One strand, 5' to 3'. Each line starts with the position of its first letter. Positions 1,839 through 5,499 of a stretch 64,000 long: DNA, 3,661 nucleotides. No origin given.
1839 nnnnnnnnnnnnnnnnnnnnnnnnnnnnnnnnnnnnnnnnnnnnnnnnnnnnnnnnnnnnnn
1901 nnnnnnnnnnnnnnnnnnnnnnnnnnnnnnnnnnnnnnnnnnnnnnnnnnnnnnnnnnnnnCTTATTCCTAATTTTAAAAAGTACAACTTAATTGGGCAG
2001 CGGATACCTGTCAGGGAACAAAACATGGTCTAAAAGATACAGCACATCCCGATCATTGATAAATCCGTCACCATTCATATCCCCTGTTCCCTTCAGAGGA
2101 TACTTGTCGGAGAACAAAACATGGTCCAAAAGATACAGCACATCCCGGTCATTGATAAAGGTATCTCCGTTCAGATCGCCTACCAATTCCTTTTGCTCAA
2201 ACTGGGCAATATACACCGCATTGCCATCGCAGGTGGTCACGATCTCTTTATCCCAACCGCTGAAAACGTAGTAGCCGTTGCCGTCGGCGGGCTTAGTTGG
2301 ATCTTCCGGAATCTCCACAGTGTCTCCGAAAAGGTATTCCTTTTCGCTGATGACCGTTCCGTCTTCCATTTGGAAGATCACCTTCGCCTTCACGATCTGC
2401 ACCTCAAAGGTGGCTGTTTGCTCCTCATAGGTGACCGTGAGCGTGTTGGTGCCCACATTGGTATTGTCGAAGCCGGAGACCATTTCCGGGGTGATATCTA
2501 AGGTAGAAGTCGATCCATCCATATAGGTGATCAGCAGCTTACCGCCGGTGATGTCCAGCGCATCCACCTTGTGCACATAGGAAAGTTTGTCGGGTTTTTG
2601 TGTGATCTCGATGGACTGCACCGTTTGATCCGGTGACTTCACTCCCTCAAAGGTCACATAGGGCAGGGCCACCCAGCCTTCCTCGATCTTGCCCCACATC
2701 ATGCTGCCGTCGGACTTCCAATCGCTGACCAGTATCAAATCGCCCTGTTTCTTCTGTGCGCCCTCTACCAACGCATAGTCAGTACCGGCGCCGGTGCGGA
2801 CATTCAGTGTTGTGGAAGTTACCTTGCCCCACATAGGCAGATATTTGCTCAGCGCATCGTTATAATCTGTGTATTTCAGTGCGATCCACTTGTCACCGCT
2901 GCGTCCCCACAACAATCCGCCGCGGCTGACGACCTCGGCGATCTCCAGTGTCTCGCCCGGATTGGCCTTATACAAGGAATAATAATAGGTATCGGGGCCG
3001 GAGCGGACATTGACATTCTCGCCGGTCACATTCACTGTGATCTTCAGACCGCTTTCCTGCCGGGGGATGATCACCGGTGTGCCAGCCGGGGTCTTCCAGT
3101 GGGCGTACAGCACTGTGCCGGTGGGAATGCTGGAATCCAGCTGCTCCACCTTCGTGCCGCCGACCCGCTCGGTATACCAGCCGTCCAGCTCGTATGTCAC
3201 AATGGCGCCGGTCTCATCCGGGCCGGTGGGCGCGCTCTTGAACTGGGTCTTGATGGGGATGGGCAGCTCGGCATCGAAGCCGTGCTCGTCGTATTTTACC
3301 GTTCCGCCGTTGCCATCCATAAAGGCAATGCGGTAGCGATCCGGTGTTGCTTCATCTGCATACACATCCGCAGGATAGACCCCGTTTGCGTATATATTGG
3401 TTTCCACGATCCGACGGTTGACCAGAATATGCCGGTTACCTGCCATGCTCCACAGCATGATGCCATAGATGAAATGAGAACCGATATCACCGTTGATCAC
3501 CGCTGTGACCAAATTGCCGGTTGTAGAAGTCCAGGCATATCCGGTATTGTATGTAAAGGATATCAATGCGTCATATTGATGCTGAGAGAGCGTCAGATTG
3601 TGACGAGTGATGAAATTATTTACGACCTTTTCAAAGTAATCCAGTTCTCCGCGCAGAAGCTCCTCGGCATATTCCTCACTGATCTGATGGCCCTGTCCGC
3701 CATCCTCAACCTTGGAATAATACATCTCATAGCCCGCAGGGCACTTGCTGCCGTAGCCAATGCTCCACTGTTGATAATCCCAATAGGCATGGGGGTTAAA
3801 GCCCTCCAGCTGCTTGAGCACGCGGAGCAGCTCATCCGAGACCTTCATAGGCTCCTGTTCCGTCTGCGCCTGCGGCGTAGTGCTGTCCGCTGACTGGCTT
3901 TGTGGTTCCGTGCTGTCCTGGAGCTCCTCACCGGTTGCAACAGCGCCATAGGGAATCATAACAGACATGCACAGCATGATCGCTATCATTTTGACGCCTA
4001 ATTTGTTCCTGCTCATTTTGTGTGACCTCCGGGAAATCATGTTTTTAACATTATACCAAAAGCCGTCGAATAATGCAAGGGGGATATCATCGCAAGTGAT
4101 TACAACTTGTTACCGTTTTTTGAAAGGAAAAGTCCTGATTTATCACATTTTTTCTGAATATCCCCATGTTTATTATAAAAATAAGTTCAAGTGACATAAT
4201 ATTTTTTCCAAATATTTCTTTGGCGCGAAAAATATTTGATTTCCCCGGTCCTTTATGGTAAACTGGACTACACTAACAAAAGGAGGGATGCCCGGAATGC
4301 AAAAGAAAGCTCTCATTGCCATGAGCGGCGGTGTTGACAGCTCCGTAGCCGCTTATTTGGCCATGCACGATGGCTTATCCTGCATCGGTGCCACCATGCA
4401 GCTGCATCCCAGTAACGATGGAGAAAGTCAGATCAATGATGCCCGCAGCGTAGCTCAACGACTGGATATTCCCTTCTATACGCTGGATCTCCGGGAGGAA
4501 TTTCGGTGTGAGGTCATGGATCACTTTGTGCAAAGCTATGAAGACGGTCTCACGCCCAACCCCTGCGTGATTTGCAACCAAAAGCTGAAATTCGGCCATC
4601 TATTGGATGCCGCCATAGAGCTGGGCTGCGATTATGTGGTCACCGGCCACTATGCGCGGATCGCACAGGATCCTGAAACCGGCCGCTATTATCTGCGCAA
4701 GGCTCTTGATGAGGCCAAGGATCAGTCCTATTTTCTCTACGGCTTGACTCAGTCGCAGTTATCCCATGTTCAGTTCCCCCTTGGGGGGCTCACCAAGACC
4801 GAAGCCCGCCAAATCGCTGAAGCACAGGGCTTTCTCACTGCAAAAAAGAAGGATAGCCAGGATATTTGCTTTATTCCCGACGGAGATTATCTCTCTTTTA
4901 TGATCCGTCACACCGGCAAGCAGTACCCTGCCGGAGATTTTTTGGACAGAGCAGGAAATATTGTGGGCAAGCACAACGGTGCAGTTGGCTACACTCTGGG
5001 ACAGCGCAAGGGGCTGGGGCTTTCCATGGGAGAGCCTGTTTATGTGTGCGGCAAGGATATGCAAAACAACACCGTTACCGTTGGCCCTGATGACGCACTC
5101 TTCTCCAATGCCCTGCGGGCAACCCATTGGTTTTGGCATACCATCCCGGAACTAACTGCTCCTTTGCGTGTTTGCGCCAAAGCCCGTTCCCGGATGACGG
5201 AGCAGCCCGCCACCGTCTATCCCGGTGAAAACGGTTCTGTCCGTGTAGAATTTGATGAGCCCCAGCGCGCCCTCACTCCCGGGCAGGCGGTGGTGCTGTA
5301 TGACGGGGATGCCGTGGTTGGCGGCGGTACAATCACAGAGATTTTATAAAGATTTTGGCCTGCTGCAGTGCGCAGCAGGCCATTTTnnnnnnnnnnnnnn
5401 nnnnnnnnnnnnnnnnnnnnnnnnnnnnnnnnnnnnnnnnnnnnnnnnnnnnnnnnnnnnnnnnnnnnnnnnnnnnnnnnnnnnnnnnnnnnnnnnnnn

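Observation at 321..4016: Cohesin-dockerin pair apparently used to anchor a phage-type lysozyme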

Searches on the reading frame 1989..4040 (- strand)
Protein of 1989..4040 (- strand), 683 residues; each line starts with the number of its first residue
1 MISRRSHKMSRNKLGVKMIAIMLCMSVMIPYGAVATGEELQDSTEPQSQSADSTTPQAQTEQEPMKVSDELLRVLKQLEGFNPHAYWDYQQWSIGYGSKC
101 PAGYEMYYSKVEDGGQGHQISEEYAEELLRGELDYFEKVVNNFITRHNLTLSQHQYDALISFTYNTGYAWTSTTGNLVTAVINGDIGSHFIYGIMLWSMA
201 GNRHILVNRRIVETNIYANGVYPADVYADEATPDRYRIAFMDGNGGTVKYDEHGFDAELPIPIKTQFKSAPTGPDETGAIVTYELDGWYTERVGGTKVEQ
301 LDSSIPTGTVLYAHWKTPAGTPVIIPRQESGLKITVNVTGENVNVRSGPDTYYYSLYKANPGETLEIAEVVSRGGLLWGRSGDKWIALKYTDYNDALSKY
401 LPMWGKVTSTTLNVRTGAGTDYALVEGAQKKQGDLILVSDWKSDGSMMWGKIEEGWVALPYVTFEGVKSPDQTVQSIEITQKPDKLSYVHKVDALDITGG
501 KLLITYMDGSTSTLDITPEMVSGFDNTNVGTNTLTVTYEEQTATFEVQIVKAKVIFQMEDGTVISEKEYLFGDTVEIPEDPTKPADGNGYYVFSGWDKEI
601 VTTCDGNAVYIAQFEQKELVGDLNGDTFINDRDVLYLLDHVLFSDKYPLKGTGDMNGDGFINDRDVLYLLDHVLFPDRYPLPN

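Call 3: search_protein_families(library=pfam, proteins=[window:1989-4040:-], max_evalue=0.1)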
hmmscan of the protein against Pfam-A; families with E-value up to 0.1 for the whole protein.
window:1989-4040:- (683 aa): 5 families
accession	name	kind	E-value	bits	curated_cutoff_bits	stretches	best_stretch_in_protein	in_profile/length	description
PF00959.24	Phage_lysozyme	-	3.9e-19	69.6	22.3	1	76-211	1-123/125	Phage lysozyme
PF07523.18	Big_3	-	3.7e-08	34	21.2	1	493-548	12-67/68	Bacterial Ig-like domain (group 3)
PF09479.16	Flg_new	-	1.1e-06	29.1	27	1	238-314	3-65/65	Listeria-Bacteroides repeat domain (List_Bact_rpt)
PF08239.17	SH3_3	-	1.1e-06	29.1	27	1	342-378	2-35/54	Bacterial SH3 domain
PF00404.24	Dockerin_1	-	1.7e-05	25.3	22.9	1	621-670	2-53/57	Dockerin type I domain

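Call 4: search_protein_families(library=ncbifam, proteins=[window:1989-4040:-], max_evalue=0.1)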
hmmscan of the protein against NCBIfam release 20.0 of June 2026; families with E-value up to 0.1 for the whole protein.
window:1989-4040:- (683 aa): 4 families
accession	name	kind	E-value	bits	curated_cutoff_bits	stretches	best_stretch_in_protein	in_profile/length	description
NF058676.1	BaGTA_endo_BgtA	equivalog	2.1e-19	70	315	1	66-232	3-160/220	gene transfer agent endolysin BgtA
NF045500.1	Omp28_seleno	equivalog_domain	0.0027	17.1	200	1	603-674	309-376/377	Omp28-related selenoprotein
NF051871.1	LysLocSpmX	equivalog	0.017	14.3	700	1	70-168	10-94/430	lysozyme-family localization factor SpmX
NF041540.1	dockerin_GC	domain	0.061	13.7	29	0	601-639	18-61/67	GC-type dockerin domain-anchored protein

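Call 18: search_solved_structures(query=window:1989-4040:-, max_evalue=0.01, show_alignments=2)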
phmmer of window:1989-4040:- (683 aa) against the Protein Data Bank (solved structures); distinct sequences matched with E-value up to 0.01: 16.
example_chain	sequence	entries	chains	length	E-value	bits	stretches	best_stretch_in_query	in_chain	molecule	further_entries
9kbq_A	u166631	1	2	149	2.6e-09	39.1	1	69-215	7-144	Lysozyme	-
6et6_A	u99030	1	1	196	3.1e-07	32.3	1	67-214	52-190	Lysozyme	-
8app_A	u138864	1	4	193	3.4e-07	32.2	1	63-169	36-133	Endolysin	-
9kbs_A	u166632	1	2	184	1.1e-06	30.5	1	69-214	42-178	Lysozyme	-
9kbt_A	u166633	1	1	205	1.1e-06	30.4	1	67-216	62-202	Lysozyme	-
2l7y_A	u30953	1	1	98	2.6e-05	25.9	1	472-550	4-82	Putative endo-beta-N-acetylglucosaminidase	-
8b2s_A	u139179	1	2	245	9e-05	24.2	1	64-217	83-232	GH24 family muramidase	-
7m5i_B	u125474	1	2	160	0.00019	23.1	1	65-223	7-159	Endolysin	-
4fd0_A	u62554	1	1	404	0.00041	22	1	474-554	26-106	Leucine rich hypothetical protein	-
6kg9_A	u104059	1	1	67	0.00043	21.9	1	618-672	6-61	And cellulose-binding endoglucanase family 9 CelL ortholog dockerin domain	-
2anv_A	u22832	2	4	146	0.00053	21.6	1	115-213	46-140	Lysozyme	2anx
6h9d_A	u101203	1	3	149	0.00084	21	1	99-169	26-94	Lysozyme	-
3ul4_B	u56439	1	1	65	0.0019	19.8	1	619-674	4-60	Cellulosome enzyme, dockerin type I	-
4dh2_B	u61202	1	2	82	0.0048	18.5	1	617-675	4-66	Dockerin type 1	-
6kgc_B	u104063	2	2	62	0.0068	17.9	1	619-672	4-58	And cellulose-binding endoglucanase family 9 CelL ortholog dockerin domain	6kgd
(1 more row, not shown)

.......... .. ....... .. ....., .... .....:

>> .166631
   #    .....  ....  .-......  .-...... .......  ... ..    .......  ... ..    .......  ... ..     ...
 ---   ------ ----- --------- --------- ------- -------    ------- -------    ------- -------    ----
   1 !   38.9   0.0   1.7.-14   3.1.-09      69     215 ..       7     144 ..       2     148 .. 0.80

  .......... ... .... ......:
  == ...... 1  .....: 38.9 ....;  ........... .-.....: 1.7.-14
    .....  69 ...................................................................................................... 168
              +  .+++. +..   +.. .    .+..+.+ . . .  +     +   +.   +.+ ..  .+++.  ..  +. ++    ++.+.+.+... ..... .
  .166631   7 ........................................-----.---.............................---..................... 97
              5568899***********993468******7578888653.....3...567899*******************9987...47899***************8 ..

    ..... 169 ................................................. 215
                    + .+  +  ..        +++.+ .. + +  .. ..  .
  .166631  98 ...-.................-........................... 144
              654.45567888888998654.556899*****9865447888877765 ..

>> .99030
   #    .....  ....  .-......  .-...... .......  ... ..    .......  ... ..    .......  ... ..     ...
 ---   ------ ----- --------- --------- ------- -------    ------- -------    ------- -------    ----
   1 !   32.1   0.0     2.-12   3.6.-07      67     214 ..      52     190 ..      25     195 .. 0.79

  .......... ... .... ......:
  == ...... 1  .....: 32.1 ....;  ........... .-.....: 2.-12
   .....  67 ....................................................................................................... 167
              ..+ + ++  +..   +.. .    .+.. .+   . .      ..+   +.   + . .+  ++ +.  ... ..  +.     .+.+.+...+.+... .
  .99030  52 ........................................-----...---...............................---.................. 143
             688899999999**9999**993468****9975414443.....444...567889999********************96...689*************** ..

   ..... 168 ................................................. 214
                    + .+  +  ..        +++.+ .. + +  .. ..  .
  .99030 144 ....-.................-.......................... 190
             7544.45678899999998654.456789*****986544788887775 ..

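Call 47: find_homologous_proteins(query=window:1989-4040:-, region=545-683, max_evalue=0.001)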
Query window:1989-4040:-, residues 545-683 (139 aa): 81 proteins with E <= 0.001 among 688 candidates.
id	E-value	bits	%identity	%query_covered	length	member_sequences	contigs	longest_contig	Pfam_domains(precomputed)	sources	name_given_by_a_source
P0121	7.9e-136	466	42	92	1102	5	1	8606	PF09479.17,PF00959.25,PF08239.18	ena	-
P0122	5.6e-107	372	52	92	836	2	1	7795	PF09479.17,PF13306.13,PF13855.13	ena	-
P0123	2.0e-98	344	40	92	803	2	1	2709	PF09479.17,PF07523.19,PF08239.18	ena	-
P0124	2.8e-86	305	98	100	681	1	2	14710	PF00404.25,PF00959.25,PF07523.19,PF08239.18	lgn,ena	-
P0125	1.5e-84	299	96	100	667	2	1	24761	PF00404.25,PF00959.25,PF07523.19,PF08239.18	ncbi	-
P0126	1.5e-84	299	96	100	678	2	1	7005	PF09479.17,PF00404.25,PF00959.25,PF07523.19,PF08239.18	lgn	-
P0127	1.8e-84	299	96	100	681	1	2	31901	PF00959.25,PF07523.19,PF08239.18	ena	-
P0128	6.9e-83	294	93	100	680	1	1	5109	PF09479.17,PF00404.25,PF00959.25,PF07523.19,PF08239.18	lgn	-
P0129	1.8e-80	286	45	99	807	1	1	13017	PF09479.17,PF00404.25,PF00959.25,PF07523.19,PF08239.18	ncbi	-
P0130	8.6e-80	284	91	100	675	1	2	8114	PF09479.17,PF00404.25,PF00959.25,PF07523.19,PF08239.18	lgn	-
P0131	4.0e-79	282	45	48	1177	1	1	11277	PF09479.17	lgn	-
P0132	3.5e-75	269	51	99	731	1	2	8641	PF00404.25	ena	-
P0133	4.4e-75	269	46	99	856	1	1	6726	PF09479.17,PF00404.25,PF00959.25,PF07523.19,PF08239.18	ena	-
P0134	2.3e-73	263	46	52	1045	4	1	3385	PF09479.17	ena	-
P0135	3.7e-72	259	76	51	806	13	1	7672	PF09479.17,PF00959.25,PF07523.19,PF08239.18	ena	-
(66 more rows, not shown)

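Call 91: search_protein_families(library=phrogs, proteins=[window:1989-4016:-], max_evalue=0.00001)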
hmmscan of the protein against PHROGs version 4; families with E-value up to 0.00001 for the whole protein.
window:1989-4016:- (675 aa): 2 families
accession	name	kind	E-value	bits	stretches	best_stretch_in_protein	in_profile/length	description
phrog_7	-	lysis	2e-26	93.4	1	27-236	541-727/873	endolysin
phrog_1794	-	lysis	1.4e-12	48.6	1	398-460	273-333/336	amidase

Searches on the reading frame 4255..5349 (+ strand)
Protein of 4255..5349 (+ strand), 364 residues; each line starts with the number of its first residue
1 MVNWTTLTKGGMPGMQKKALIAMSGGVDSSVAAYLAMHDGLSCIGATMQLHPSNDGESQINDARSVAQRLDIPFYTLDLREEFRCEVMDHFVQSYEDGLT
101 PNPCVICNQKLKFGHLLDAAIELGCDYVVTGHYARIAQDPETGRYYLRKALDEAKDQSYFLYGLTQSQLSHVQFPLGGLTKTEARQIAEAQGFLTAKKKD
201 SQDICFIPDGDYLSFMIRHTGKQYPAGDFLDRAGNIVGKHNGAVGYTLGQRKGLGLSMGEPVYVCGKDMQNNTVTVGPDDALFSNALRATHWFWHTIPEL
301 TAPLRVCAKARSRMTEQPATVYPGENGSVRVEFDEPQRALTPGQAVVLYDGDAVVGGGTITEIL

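Call 90: search_protein_families(library=pfam, proteins=[window:4255-5349:+], max_evalue=0.00001)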
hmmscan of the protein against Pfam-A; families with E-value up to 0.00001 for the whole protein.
window:4255-5349:+ (364 aa): 5 families
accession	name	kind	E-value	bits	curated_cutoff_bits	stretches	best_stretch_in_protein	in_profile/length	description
PF03054.22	tRNA_Me_trans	-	2.3e-67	227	20.6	1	18-208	2-201/202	tRNA methyl transferase HUP domain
PF20258.4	tRNA_Me_trans_C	-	1.8e-20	73.4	20.6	1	285-360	2-77/77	Aminomethyltransferase beta-barrel domain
PF20259.3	tRNA_Me_trans_M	-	6.8e-19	67.6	27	1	215-277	3-65/66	tRNA methyl transferase PRC-barrel domain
PF02540.23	NAD_synthase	-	3.1e-06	27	21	1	17-84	19-86/242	NAD synthase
PF02568.20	ThiI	-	3.3e-06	27.3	20.5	1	14-132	1-116/197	Thiamine biosynthesis protein (ThiI)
